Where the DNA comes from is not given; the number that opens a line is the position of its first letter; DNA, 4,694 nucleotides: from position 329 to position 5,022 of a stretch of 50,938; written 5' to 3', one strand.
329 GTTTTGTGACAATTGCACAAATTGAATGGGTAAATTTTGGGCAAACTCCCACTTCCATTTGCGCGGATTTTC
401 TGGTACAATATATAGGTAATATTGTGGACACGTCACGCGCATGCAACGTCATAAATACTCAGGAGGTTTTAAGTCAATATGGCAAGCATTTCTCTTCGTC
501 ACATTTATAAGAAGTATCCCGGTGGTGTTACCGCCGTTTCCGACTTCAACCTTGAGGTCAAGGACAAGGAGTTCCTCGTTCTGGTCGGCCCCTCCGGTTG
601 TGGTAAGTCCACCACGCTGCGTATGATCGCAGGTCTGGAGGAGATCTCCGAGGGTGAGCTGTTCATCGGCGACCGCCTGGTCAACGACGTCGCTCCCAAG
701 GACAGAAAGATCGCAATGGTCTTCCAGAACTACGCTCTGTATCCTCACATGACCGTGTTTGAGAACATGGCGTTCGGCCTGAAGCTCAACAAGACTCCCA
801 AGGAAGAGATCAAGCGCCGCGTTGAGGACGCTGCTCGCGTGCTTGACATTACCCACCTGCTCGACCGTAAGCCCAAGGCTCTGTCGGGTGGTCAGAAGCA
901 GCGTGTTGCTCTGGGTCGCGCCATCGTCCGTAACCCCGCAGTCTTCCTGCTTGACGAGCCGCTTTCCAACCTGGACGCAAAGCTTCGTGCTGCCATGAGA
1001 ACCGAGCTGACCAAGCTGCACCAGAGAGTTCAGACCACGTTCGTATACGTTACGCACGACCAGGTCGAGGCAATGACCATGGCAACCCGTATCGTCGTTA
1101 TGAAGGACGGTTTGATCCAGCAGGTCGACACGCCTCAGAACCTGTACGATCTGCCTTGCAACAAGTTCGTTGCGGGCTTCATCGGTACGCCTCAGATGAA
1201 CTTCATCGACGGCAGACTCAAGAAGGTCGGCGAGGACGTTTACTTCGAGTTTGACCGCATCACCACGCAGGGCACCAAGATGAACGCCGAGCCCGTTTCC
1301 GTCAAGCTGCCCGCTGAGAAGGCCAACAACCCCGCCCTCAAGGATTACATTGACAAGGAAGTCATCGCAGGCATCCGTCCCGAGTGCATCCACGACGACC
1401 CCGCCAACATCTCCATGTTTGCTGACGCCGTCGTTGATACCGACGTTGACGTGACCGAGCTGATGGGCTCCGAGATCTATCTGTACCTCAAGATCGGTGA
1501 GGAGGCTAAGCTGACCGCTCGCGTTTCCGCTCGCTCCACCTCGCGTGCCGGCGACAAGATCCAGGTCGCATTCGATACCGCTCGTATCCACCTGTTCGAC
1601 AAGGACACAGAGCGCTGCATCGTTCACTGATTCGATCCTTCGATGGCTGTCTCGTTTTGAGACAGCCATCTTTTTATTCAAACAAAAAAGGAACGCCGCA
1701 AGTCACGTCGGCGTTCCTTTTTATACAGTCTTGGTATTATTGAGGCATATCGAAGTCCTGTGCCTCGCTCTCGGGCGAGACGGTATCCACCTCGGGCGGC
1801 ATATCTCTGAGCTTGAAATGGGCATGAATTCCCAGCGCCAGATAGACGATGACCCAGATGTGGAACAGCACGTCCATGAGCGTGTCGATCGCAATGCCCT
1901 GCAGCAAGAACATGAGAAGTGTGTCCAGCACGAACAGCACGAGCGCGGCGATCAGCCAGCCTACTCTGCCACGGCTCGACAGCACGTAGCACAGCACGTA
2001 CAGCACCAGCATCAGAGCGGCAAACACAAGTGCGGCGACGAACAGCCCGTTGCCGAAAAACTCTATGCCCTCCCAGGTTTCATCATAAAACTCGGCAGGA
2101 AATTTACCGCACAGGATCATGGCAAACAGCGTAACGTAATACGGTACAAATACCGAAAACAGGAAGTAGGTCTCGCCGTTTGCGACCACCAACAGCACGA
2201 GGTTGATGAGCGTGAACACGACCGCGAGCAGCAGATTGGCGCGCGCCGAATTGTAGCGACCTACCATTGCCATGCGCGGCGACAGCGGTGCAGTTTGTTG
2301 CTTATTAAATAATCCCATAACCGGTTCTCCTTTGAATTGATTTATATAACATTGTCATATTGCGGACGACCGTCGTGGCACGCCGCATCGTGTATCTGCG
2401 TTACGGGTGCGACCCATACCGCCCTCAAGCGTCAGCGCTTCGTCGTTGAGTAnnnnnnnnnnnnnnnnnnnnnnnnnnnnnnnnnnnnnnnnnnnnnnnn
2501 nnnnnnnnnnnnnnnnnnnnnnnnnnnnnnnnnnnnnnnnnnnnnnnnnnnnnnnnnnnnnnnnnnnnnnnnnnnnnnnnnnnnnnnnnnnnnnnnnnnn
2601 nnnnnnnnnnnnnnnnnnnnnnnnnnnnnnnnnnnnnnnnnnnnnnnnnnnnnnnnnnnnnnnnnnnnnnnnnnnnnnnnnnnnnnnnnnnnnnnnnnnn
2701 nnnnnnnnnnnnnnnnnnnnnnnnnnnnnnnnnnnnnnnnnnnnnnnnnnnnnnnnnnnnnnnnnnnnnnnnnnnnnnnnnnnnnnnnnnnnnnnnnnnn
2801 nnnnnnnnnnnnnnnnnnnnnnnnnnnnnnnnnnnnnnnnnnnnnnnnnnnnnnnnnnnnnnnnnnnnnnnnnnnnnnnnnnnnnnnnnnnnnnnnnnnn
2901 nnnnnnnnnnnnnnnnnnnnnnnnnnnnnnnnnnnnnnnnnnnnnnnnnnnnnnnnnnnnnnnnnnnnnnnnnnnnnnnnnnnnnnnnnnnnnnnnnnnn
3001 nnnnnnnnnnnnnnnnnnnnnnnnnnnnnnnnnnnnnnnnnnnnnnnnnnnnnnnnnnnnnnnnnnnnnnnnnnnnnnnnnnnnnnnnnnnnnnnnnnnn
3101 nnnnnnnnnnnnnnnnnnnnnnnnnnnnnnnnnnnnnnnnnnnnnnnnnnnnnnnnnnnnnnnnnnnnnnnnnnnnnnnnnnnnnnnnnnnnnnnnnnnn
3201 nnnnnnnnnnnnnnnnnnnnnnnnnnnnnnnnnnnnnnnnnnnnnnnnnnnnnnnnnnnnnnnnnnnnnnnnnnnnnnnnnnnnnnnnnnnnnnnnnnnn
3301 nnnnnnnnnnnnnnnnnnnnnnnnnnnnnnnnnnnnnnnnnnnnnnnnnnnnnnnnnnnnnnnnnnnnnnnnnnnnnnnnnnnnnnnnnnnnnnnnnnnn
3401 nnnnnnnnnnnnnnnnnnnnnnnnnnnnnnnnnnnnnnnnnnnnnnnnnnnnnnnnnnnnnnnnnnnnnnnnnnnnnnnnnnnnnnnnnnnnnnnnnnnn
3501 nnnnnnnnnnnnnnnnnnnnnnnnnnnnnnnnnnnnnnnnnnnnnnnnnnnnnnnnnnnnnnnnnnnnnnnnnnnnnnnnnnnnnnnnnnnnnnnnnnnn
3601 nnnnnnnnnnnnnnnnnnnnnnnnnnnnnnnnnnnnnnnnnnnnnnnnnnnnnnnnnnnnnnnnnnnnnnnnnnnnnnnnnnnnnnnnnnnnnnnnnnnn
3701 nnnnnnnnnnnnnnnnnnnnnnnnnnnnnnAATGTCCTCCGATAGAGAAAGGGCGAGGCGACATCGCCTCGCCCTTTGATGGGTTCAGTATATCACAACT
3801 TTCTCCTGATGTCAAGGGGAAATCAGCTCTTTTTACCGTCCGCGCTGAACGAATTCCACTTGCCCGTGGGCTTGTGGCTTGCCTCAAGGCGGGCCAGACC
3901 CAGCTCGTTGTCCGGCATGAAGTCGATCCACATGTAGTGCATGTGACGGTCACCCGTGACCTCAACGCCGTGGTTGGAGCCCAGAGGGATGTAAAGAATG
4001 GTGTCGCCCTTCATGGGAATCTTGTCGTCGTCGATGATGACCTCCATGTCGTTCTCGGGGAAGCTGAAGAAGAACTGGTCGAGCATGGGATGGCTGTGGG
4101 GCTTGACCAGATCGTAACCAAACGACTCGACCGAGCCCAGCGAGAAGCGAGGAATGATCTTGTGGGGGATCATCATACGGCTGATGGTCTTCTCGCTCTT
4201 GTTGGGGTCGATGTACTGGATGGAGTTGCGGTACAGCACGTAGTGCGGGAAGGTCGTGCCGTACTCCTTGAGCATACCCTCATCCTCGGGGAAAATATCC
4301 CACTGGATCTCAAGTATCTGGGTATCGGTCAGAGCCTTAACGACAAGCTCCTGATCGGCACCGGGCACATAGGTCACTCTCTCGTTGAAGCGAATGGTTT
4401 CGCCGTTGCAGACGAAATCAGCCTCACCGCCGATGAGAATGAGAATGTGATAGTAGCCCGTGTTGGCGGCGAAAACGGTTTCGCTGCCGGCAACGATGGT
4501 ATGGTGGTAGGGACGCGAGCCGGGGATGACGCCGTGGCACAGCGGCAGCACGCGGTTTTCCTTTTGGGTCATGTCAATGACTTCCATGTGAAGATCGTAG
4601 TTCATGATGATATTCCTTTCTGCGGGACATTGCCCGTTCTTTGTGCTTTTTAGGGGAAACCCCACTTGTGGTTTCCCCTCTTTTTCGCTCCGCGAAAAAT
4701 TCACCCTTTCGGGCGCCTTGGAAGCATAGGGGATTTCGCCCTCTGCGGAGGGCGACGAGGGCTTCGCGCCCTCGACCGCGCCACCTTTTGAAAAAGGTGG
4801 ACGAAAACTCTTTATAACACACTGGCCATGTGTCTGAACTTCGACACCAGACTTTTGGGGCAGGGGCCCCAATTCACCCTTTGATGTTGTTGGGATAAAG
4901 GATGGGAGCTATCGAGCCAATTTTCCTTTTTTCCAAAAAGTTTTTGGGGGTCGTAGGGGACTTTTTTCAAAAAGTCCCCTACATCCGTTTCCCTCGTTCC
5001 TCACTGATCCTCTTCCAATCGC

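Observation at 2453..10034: Glycyl-radical-enzyme locus whose partner enzymes are of the cyclitol / keto-sugar type: candidate undescribed anaerobic pathway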

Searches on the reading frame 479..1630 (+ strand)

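Call 4: search_protein_families(library=pfam, proteins=[window:479-1630:+], max_evalue=0.001)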
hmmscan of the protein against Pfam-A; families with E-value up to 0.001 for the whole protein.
window:479-1630:+ (383 aa): 8 families
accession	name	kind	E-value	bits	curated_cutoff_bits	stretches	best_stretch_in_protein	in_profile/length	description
PF00005.33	ABC_tran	-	1.4e-33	116.8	25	1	21-162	2-136/137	ABC transporter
PF17912.7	OB_MalK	-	7.8e-11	43.1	27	1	236-302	1-51/53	MalK OB fold domain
PF02463.25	SMC_N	-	1.3e-07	31.7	40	1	29-212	23-218/220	RecF/RecN/SMC N terminal domain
PF08402.16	TOBE_2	-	5.6e-07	30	21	1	298-373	2-76/76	TOBE domain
PF13304.12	AAA_21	-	3.3e-06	27.8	27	0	32-95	1-61/304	AAA domain, putative AbiEii toxin, Type IV TA system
PF03215.21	Rad17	-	1.1e-05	25.8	23.8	1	24-97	39-112/186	Rad17 P-loop domain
PF03459.23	TOBE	-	1.4e-05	25.6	22.3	1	321-372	9-64/64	TOBE domain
PF13401.12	AAA_22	-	7.9e-05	23.4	27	1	29-119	4-79/130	AAA domain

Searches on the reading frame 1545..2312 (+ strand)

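Call 4: search_protein_families(library=pfam, proteins=[window:1545-2312:+], max_evalue=0.001)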
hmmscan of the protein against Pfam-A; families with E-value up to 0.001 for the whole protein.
window:1545-2312:+ (255 aa): 1 family
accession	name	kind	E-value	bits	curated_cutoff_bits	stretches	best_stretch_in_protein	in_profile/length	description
PF22251.1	PFF1_TM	-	1.7e-05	24.9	32.3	1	31-157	74-202/300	Vacuolar membrane protease, transmembrane domain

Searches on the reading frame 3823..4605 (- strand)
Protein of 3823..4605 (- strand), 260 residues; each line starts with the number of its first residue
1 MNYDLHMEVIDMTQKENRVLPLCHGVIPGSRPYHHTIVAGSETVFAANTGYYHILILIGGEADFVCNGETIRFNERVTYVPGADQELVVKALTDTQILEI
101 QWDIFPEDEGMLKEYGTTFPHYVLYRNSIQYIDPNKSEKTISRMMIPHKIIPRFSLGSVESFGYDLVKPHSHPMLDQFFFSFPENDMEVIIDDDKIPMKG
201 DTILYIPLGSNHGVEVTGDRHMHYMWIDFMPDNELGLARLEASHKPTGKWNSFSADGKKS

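Call 43: search_solved_structures(query=A2, max_evalue=10)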
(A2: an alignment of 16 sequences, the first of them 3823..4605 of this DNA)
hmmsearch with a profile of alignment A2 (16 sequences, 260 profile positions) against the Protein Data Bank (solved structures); distinct sequences matched with E-value up to 10: 3.
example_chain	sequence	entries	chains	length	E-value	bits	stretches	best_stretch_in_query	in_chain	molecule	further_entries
4mv2_A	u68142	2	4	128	0.048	16.2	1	189-246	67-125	plu4264 | plu4264 protein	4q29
1yiv_A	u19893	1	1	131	0.69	12.4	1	77-159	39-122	Myelin P2 protein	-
6j4b_A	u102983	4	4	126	1.5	11.3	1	165-221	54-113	Cupin superfamily protein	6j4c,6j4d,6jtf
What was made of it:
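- Tried and rejected: A profile search of the bicupin against PDB sequences found nothing usable (call 43).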

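Call 45: find_homologous_proteins(query=window:3823-4605:-, max_evalue=0.001)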
Query window:3823-4605:- (260 aa): 474 proteins with E <= 0.001 among 653 candidates; the best 120 are listed.
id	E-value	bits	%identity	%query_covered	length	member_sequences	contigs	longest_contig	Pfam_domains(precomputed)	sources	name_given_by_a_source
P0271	8.3e-161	552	91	99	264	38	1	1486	PF07883.18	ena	-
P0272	1.4e-123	430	70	99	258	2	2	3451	-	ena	-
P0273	4.2e-115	402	66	99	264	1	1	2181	PF07883.18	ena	-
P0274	3.8e-112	392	66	97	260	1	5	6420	-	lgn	-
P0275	4.5e-111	389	66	98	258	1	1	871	-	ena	-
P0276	9.2e-111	388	67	97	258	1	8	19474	-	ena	-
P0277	9.9e-111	387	68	97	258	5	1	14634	-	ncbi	-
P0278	1.5e-110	387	67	97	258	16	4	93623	-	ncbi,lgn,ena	-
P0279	2.1e-110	386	68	97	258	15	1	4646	-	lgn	-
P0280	3.9e-110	386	65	97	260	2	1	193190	-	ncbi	-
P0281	6.7e-110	385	67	97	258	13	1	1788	-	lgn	-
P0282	7.4e-110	385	67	97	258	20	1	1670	-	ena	-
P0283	9.6e-110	384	68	95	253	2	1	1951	-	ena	-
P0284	1.4e-109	384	67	97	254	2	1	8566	-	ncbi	-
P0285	1.5e-109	384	66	97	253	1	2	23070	-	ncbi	-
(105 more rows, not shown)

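Call 54: predict_structure(alignment_id=A3)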
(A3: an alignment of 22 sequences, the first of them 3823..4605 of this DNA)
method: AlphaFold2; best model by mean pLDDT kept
length: 260 residues; sequences in the alignment: 22
mean_pLDDT: 92.5   pTM: 0.90
mean pLDDT of the five models: 92.5, 91.3, 90.9, 90.7, 90.0
residues with pLDDT >= 90: 217; 70-90: 32; 50-70: 6; < 50: 5
segments of 3 or more residues with pLDDT < 50: 256-260
pLDDT, mean of each block of 10 residues (from residue 1): 78 91 93 98 98 97 97 97 98 98 96 96 94 92 94 96 94 92 96 94 92 93 96 90 89 58
secondary structure, 60 per line:
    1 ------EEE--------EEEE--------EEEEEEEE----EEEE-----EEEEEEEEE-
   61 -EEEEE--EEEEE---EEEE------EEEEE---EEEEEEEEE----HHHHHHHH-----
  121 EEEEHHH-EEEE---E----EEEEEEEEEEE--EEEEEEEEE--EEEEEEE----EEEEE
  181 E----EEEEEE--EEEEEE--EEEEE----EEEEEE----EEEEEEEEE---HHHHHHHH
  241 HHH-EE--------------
elements in order: E7-9 E18-21 E30-37 E42-45 E51-59 E62-66 E69-73 E77-80 E87-91 E95-103 H108-115 E121-124 E129-132 E141-151 E154-162 E165-171 E176-181 E186-191 E194-199 E202-206 E211-216 E221-229 H233-243
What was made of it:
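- On Cupin superfamily (bicupin): The AF2 model has pLDDT 92.5 and two barrels (call 54).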

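Call 58: fold_search(model_id=the predicted structure, library=pdb)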
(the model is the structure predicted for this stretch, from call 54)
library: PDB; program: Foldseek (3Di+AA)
matches with E <= 10: 1803; with E <= 0.001: 313
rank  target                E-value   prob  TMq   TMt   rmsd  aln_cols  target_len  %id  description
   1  1sfn_A                1.3e-12  1.00  0.69  0.73   4.3       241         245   12  Crystal structure of protein DR1152 from Deinococcus radiodurans R1, Pfam DUF861 (released 2004-06-22)
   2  8hfb_A                1.3e-11  1.00  0.67  0.56   7.4       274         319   10  Evolved variant of quercetin 2,4-dioxygenase from Bacillus subtilis (released 2023-03-08)
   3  8hfb_B                1.6e-11  1.00  0.67  0.57   8.2       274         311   10  Evolved variant of quercetin 2,4-dioxygenase from Bacillus subtilis (released 2023-03-08)
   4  1y3t_A                6.0e-11  1.00  0.70  0.56   7.4       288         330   10  Crystal structure of YxaG, a dioxygenase from Bacillus subtilis (released 2005-01-18)
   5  2h0v_A                1.4e-10  1.00  0.69  0.54   8.7       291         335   10  Crystal structure of a putative quercetin 2,3-dioxygenase (yxag, bsu39980) from bacillus subtilis at 2.60 A resolution (released 2006-05-30)
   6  1sef                  1.9e-10  1.00  0.71  0.73   4.3       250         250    8  Crystal structure of cupin domain protein EF2996 from Enterococcus faecalis (released 2004-06-22)
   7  3rns                  2.6e-10  1.00  0.59  0.71   6.4       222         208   14  Cupin 2 conserved barrel domain protein from Leptotrichia buccalis (released 2011-05-11)
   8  4e2q_A                7.6e-10  1.00  0.70  0.70   3.4       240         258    8  Crystal Structure of (S)-Ureidoglycine Aminohydrolase from Arabidopsis thaliana (released 2012-04-18)
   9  1sq4_B                9.4e-10  1.00  0.62  0.61   5.5       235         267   11  Crystal Structure of the Putative Glyoxylate Induced Protein from Pseudomonas aeruginosa, Northeast Structural Genomic (released 2004-04-06)
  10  1sq4_A                1.1e-09  1.00  0.61  0.59   6.9       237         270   13  Crystal Structure of the Putative Glyoxylate Induced Protein from Pseudomonas aeruginosa, Northeast Structural Genomic (released 2004-04-06)
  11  3h9a_A                1.3e-09  1.00  0.64  0.73   3.6       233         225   11  Crystal structure of BacB, an enzyme involved in Bacilysin synthesis, in triclinic form (released 2010-03-02)
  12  3h7y_A                1.3e-09  1.00  0.64  0.75   3.5       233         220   11  Crystal structure of BacB, an enzyme involved in Bacilysin synthesis, in tetragonal form (released 2009-09-22)
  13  3h7y_B                1.9e-09  1.00  0.61  0.71   4.1       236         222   10  Crystal structure of BacB, an enzyme involved in Bacilysin synthesis, in tetragonal form (released 2009-09-22)
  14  6km8                  2.6e-09  1.00  0.52  0.41  13.2       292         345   11  Crystal Structure of Momordica charantia 7S globulin (released 2020-02-12)
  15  2qjv_A                2.7e-09  1.00  0.63  0.62   5.1       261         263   11  Crystal structure of an iolb-like protein (stm4420) from salmonella typhimurium lt2 at 1.90 A resolution (released 2007-08-07)
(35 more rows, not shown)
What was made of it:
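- On Cupin superfamily (bicupin): Fold matches are bicupins at TM of about 0.7 (call 58).
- An IolB-like structure is among the bicupin fold matches (call 58).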

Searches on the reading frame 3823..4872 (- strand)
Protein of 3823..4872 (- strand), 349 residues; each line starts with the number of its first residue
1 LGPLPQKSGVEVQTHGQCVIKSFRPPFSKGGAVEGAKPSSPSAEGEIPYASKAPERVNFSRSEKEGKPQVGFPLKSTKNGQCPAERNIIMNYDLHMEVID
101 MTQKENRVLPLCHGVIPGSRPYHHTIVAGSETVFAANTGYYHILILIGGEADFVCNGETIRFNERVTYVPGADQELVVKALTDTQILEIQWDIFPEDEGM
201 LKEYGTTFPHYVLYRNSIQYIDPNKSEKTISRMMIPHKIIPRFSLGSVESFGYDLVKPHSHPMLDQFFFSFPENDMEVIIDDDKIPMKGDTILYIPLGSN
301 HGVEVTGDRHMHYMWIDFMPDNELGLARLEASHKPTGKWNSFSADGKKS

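Call 3: search_protein_families(library=pfam, proteins=[window:3823-4872:-], max_evalue=0.001)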
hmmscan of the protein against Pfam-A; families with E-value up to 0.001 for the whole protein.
window:3823-4872:- (349 aa): 2 families
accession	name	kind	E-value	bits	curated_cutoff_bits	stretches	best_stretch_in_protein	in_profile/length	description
PF07883.17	Cupin_2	-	8.9e-05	22.6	27.2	1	257-316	12-69/70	Cupin domain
PF02311.25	AraC_binding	-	0.00052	20.2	21.1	0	281-322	39-80/135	AraC-like ligand binding domain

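Call 5: search_protein_families(library=ncbifam, proteins=[window:3823-4872:-], max_evalue=0.001)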
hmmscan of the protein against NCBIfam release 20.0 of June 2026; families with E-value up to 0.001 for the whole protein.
window:3823-4872:- (349 aa): 0 families
